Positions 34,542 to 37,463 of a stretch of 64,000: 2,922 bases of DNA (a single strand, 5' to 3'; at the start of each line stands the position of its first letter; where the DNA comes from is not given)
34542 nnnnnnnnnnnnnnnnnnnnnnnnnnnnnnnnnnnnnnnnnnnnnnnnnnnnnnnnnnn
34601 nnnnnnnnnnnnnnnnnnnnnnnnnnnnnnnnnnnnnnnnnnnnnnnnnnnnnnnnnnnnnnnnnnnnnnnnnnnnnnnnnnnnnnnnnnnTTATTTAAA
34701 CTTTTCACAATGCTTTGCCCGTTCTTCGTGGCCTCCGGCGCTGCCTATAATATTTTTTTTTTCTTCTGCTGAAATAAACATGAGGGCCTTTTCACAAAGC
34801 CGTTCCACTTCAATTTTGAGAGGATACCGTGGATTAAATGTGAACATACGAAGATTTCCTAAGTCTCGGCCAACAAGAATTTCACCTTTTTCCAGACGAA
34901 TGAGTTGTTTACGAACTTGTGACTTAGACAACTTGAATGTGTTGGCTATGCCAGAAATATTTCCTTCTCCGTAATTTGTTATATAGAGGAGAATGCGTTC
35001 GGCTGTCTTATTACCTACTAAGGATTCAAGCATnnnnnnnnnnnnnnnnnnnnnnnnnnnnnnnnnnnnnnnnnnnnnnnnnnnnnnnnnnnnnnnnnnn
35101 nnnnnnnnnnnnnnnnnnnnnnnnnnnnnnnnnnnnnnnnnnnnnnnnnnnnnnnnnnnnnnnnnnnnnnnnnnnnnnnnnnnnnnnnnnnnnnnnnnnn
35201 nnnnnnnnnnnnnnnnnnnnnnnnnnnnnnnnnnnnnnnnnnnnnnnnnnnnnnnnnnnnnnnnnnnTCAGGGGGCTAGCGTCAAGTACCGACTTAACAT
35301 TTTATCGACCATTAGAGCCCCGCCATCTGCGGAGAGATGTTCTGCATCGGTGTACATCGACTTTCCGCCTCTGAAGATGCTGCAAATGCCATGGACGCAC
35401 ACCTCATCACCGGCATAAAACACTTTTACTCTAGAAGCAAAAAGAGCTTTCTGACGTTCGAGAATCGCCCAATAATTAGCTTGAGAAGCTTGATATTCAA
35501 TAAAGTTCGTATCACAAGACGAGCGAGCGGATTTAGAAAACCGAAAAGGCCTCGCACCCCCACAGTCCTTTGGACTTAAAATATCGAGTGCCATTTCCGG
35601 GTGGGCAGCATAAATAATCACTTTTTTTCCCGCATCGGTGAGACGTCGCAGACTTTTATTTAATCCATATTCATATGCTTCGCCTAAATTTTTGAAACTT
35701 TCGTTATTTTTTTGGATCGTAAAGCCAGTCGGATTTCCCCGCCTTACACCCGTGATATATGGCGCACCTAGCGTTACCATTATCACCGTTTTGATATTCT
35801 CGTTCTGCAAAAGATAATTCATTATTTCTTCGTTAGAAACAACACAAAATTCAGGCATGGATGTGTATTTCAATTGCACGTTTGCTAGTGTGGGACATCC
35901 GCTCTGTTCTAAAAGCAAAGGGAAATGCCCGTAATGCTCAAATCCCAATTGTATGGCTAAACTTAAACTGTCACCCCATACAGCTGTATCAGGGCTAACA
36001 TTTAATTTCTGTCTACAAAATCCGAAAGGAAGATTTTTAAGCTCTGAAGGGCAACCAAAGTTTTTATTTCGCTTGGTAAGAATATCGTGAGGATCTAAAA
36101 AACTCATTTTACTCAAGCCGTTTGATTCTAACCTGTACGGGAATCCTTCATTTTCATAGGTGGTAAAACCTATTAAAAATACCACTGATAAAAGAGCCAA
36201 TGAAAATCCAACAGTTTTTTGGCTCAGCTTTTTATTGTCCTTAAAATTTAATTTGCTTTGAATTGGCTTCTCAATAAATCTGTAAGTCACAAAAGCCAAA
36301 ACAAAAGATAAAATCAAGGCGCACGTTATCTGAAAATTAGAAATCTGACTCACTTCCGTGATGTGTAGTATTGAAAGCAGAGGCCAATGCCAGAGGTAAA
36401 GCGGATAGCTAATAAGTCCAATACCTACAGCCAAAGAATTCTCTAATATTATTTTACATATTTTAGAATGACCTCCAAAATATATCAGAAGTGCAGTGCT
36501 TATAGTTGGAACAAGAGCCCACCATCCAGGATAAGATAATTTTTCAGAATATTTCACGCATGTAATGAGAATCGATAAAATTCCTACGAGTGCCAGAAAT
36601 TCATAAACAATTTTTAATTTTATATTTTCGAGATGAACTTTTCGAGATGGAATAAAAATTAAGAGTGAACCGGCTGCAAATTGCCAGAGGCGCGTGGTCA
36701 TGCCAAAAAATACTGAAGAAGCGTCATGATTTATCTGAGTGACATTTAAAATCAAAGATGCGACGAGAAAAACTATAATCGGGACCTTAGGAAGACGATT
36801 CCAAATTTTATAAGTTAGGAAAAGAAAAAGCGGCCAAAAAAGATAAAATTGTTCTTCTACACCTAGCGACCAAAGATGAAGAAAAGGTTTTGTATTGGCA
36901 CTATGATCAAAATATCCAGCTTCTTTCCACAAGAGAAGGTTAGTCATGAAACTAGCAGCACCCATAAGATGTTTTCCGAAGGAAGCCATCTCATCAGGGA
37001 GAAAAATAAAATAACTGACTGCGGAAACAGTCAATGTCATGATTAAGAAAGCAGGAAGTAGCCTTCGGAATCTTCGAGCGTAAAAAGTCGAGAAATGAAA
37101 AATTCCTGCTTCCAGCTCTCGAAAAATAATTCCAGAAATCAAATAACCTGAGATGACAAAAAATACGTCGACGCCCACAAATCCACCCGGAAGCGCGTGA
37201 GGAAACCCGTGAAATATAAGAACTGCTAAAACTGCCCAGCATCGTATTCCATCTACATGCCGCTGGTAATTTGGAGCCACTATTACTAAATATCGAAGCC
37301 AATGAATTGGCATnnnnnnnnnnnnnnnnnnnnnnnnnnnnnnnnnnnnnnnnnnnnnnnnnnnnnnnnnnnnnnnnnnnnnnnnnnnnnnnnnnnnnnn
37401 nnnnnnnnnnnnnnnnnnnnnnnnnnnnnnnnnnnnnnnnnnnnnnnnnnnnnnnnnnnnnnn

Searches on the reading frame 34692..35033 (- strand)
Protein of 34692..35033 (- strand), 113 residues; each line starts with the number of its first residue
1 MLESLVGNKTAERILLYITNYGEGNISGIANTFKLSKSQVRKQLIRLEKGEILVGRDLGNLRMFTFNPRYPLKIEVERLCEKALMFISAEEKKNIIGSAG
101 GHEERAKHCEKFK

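Call 4: search_protein_families(library=pfam, proteins=[window:34692-35033:-], max_evalue=0.01)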
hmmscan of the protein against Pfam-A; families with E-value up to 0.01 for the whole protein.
window:34692-35033:- (113 aa): 1 family
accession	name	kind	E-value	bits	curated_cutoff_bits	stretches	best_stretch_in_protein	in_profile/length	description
PF01022.26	HTH_5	-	0.0091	16.3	22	0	13-49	6-41/47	Bacterial regulatory protein, arsR family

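Call 5: search_protein_families(library=ncbifam, proteins=[window:34692-35033:-], max_evalue=0.01)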
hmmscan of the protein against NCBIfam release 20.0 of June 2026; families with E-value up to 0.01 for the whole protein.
window:34692-35033:- (113 aa): 2 families
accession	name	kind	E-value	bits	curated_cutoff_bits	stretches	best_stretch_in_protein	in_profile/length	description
NF033788.1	HTH_metalloreg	subfamily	0.00097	18.9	55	1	7-68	9-70/77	metalloregulator ArsR/SmtB family transcription factor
NF041395.1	TranRegLrpA1_Halo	equivalog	0.0033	17.4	250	1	8-55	4-51/142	HTH-type transcriptional regulator LrpA1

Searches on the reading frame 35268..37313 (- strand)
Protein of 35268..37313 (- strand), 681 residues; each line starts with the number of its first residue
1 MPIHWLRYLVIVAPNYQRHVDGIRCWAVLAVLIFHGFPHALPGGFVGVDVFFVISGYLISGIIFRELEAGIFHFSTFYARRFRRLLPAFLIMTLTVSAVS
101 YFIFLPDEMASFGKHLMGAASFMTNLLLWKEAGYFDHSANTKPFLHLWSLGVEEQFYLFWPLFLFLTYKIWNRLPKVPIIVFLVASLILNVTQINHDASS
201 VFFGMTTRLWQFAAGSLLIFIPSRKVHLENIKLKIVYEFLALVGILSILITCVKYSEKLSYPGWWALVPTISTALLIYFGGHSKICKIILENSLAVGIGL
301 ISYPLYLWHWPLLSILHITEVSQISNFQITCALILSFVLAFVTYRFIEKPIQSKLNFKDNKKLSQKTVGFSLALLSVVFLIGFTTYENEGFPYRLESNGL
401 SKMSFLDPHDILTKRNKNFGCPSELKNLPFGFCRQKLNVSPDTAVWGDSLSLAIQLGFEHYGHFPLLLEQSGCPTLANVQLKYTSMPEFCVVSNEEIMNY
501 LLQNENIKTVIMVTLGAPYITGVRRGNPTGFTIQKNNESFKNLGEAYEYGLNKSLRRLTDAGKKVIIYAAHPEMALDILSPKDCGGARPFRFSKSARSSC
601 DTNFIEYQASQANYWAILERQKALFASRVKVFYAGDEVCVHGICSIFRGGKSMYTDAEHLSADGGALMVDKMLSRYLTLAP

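Call 4: search_protein_families(library=pfam, proteins=[window:35268-37313:-], max_evalue=0.01)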
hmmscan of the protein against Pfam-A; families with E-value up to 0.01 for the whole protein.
window:35268-37313:- (681 aa): 2 families
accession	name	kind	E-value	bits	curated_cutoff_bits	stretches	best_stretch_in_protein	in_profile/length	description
PF19040.6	SGNH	-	5.1e-28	98.9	27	1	431-671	12-245/248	SGNH domain (fused to AT3 domains)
PF01757.29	Acyl_transf_3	-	2.5e-24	86.4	31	1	20-345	4-326/326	Acyltransferase domain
